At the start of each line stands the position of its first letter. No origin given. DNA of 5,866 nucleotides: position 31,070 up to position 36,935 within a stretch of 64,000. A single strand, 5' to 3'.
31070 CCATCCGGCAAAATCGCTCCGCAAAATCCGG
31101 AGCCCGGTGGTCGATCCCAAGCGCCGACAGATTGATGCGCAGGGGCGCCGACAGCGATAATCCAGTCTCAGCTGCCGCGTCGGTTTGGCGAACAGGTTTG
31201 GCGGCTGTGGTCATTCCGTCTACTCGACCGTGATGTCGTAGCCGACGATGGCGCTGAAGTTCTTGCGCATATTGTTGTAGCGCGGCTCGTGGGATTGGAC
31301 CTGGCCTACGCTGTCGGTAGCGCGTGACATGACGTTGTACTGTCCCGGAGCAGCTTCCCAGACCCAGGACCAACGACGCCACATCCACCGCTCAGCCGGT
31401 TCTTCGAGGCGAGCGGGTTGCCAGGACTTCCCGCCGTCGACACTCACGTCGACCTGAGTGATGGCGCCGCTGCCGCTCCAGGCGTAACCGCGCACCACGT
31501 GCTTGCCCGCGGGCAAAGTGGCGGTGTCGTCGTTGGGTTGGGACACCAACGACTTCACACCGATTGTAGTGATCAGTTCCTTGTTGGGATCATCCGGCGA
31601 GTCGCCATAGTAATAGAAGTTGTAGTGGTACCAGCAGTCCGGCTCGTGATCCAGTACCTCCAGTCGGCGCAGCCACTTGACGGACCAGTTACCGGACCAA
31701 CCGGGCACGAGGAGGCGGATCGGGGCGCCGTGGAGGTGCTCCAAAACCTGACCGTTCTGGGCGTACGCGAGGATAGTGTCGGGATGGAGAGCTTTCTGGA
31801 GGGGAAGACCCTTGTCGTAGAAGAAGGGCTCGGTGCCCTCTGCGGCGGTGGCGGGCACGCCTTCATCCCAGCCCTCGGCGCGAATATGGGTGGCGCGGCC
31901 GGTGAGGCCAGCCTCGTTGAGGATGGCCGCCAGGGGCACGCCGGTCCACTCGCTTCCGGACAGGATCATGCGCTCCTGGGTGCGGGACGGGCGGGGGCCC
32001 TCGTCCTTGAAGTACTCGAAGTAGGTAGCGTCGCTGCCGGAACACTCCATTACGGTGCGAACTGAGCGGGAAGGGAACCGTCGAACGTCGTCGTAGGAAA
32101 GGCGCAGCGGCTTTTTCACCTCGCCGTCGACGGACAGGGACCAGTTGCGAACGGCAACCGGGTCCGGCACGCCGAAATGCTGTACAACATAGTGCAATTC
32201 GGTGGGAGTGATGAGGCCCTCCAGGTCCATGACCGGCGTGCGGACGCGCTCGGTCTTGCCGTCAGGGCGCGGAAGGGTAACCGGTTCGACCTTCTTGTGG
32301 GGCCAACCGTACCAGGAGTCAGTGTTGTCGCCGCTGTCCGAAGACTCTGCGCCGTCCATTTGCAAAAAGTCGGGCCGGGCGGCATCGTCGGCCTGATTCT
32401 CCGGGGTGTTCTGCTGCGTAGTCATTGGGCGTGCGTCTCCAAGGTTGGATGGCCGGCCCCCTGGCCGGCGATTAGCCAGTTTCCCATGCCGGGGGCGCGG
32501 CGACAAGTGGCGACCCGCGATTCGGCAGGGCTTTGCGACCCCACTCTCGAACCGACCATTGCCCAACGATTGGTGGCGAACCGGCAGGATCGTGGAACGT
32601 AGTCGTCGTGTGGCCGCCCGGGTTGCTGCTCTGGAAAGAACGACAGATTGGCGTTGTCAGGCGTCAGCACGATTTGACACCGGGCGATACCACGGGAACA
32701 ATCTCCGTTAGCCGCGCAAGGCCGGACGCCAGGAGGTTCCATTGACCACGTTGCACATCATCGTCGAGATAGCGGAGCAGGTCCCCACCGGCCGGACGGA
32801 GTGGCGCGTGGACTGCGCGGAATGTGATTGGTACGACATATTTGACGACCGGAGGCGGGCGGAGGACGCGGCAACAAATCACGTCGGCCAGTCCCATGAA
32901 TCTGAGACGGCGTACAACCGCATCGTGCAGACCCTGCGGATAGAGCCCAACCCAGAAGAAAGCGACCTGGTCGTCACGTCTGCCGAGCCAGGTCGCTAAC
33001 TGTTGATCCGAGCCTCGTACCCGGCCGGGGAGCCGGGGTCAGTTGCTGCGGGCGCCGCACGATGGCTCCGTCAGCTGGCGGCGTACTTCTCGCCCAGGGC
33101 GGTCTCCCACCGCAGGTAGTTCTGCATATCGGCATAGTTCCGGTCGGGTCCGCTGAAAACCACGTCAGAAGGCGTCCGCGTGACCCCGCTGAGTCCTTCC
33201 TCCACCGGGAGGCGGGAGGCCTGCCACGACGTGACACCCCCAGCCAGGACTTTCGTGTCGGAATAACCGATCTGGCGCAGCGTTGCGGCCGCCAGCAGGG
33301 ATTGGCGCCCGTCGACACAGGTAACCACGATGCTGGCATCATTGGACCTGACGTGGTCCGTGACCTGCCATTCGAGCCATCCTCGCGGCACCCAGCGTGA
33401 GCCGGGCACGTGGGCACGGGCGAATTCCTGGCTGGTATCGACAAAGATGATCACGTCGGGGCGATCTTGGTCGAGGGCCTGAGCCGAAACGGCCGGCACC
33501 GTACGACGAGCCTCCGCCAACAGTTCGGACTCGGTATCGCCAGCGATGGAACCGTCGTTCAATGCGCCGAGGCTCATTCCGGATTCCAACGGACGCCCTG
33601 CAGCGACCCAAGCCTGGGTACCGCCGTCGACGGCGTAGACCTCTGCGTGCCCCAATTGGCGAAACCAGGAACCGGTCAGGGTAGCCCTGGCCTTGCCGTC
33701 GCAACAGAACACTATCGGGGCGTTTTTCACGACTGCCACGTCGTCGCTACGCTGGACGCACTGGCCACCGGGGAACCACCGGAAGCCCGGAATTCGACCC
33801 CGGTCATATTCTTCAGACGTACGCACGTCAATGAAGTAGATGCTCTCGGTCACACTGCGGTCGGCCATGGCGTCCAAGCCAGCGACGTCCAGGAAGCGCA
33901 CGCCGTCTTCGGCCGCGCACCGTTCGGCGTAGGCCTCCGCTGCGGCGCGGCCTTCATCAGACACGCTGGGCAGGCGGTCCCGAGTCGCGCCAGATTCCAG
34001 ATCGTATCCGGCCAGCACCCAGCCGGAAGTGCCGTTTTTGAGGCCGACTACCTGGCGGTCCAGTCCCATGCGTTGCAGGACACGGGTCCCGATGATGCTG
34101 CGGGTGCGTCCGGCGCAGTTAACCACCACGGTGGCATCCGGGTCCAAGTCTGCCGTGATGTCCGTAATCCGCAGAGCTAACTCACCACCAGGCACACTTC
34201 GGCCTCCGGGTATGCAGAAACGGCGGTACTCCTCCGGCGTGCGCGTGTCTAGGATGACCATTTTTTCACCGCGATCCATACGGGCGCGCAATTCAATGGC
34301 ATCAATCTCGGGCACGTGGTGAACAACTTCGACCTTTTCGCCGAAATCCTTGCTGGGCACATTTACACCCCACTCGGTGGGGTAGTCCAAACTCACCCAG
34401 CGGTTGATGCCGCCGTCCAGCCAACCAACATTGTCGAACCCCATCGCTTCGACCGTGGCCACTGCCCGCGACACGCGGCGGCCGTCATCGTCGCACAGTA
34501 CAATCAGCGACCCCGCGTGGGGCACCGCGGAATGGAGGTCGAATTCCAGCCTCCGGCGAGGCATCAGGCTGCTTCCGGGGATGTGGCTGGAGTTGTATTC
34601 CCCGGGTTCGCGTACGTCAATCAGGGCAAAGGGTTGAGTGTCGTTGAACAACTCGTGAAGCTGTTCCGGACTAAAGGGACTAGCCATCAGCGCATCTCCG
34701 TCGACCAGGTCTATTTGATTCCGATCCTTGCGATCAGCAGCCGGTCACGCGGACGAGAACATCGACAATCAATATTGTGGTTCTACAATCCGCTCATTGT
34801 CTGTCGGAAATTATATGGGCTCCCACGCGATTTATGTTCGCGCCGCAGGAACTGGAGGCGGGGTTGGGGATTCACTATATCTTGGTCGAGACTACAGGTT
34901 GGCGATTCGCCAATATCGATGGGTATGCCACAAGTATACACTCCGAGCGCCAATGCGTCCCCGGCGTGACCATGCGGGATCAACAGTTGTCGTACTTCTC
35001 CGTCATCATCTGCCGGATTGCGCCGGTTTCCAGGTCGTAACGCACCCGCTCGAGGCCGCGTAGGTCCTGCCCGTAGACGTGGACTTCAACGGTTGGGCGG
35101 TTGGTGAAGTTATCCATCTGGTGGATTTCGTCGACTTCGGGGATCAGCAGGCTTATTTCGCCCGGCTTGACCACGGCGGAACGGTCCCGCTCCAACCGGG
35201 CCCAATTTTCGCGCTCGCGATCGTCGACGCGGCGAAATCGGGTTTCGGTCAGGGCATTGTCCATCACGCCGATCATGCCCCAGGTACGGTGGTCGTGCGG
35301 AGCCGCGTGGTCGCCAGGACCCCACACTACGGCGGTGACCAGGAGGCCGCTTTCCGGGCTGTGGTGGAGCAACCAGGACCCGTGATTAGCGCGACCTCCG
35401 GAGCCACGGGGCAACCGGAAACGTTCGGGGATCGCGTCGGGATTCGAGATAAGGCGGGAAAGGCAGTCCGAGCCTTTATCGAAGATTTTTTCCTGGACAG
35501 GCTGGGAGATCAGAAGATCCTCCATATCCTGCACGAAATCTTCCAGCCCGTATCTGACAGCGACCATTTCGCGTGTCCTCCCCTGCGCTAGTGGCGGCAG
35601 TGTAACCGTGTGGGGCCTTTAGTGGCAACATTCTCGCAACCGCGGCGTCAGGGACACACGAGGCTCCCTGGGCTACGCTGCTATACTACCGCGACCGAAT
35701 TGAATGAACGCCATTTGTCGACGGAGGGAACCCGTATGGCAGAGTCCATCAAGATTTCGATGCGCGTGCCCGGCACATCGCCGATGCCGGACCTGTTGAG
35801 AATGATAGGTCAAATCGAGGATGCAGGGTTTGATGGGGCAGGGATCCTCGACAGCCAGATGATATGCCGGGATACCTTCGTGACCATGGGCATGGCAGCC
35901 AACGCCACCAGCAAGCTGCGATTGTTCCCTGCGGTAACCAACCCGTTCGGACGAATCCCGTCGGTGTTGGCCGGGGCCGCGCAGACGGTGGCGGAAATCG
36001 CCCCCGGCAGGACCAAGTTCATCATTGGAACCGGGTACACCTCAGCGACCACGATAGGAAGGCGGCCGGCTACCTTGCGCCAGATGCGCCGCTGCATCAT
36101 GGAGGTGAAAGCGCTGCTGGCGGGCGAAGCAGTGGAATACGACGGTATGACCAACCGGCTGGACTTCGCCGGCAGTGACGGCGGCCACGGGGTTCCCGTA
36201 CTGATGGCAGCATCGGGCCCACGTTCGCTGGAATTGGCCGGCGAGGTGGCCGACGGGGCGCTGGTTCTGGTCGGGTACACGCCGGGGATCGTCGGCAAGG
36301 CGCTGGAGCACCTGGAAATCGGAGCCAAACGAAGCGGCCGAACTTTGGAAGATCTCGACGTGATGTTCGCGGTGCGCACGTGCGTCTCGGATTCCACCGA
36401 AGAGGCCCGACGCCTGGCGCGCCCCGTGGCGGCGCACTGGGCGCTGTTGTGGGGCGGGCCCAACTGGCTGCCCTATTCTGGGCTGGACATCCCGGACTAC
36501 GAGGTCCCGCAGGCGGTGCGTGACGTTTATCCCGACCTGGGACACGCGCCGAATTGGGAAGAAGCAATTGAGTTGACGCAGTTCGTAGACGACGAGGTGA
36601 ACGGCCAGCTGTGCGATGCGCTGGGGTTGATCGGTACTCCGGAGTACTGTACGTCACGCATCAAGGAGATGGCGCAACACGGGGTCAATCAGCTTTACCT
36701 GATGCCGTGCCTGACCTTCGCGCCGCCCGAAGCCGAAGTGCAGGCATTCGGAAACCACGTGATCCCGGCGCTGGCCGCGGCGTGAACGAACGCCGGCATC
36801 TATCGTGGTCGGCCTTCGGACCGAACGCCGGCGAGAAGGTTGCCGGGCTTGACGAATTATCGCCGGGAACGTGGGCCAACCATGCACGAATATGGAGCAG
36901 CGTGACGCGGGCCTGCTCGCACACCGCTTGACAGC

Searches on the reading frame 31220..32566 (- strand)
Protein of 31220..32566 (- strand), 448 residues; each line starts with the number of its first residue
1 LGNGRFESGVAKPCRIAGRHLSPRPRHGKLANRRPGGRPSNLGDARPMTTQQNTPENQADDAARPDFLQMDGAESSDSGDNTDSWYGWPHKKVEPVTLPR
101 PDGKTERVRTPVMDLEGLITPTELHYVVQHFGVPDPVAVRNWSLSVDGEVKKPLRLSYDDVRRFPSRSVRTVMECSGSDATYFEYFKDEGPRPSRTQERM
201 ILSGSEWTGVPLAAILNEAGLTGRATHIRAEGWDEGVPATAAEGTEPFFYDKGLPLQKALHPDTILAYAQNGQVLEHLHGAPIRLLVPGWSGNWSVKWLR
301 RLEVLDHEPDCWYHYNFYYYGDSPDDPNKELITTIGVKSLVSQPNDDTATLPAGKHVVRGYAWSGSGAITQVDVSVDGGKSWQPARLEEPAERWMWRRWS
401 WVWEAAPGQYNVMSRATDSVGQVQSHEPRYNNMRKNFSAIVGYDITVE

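Call 35: search_protein_families(library=pfam, proteins=[window:31220-32566:-], max_evalue=0.00001)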
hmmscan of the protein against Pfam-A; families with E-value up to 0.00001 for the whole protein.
window:31220-32566:- (448 aa): 2 families
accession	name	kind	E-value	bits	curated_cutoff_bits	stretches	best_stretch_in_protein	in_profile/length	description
PF00174.25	Oxidored_molyb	-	3.6e-43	147.5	24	1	130-311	1-167/169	Oxidoreductase molybdopterin binding domain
PF03404.22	Mo-co_dimer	-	4.1e-15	56.4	22.7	1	331-431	3-121/138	Mo-co oxidoreductase dimerisation domain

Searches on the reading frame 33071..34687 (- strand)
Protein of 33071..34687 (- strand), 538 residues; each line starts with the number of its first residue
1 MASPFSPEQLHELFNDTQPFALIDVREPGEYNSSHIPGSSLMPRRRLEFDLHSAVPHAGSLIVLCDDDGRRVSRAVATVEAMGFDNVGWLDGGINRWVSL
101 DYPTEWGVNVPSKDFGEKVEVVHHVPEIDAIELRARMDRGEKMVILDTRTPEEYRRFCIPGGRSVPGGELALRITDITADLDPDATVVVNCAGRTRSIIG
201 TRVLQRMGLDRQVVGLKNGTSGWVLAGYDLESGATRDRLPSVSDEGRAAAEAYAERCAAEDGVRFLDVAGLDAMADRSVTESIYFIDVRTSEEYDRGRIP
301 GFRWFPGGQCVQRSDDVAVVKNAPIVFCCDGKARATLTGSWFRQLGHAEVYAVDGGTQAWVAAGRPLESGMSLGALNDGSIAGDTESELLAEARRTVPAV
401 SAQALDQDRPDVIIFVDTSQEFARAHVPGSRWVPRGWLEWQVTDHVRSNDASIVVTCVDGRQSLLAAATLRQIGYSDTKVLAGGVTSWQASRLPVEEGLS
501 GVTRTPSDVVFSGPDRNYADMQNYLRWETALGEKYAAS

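Call 35: search_protein_families(library=pfam, proteins=[window:33071-34687:-], max_evalue=0.00001)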
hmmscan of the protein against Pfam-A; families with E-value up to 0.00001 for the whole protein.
window:33071-34687:- (538 aa): 1 family
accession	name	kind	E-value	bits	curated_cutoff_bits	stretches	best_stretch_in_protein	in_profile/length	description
PF00581.25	Rhodanese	-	3.7e-60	201.1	22.2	4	6-99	1-101/102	Rhodanese-like domain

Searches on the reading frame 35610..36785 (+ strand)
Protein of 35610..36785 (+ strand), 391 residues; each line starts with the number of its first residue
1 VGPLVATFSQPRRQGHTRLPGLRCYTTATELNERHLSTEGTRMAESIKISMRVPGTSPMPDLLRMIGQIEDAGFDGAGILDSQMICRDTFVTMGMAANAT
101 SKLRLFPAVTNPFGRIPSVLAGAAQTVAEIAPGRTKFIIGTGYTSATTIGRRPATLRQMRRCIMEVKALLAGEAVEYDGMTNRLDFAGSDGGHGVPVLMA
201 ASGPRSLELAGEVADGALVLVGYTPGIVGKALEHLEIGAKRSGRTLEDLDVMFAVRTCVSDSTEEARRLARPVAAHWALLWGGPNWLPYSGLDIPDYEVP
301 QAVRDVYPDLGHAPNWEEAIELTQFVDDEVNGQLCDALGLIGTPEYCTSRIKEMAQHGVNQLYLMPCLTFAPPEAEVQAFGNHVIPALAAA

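Call 35: search_protein_families(library=pfam, proteins=[window:35610-36785:+], max_evalue=0.00001)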
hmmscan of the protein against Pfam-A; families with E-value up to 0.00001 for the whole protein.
window:35610-36785:+ (391 aa): 1 family
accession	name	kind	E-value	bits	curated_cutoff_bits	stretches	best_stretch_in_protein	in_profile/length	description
PF00296.26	Bac_luciferase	-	5.1e-47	161.2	27.9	1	57-360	20-313/314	Luciferase-like monooxygenase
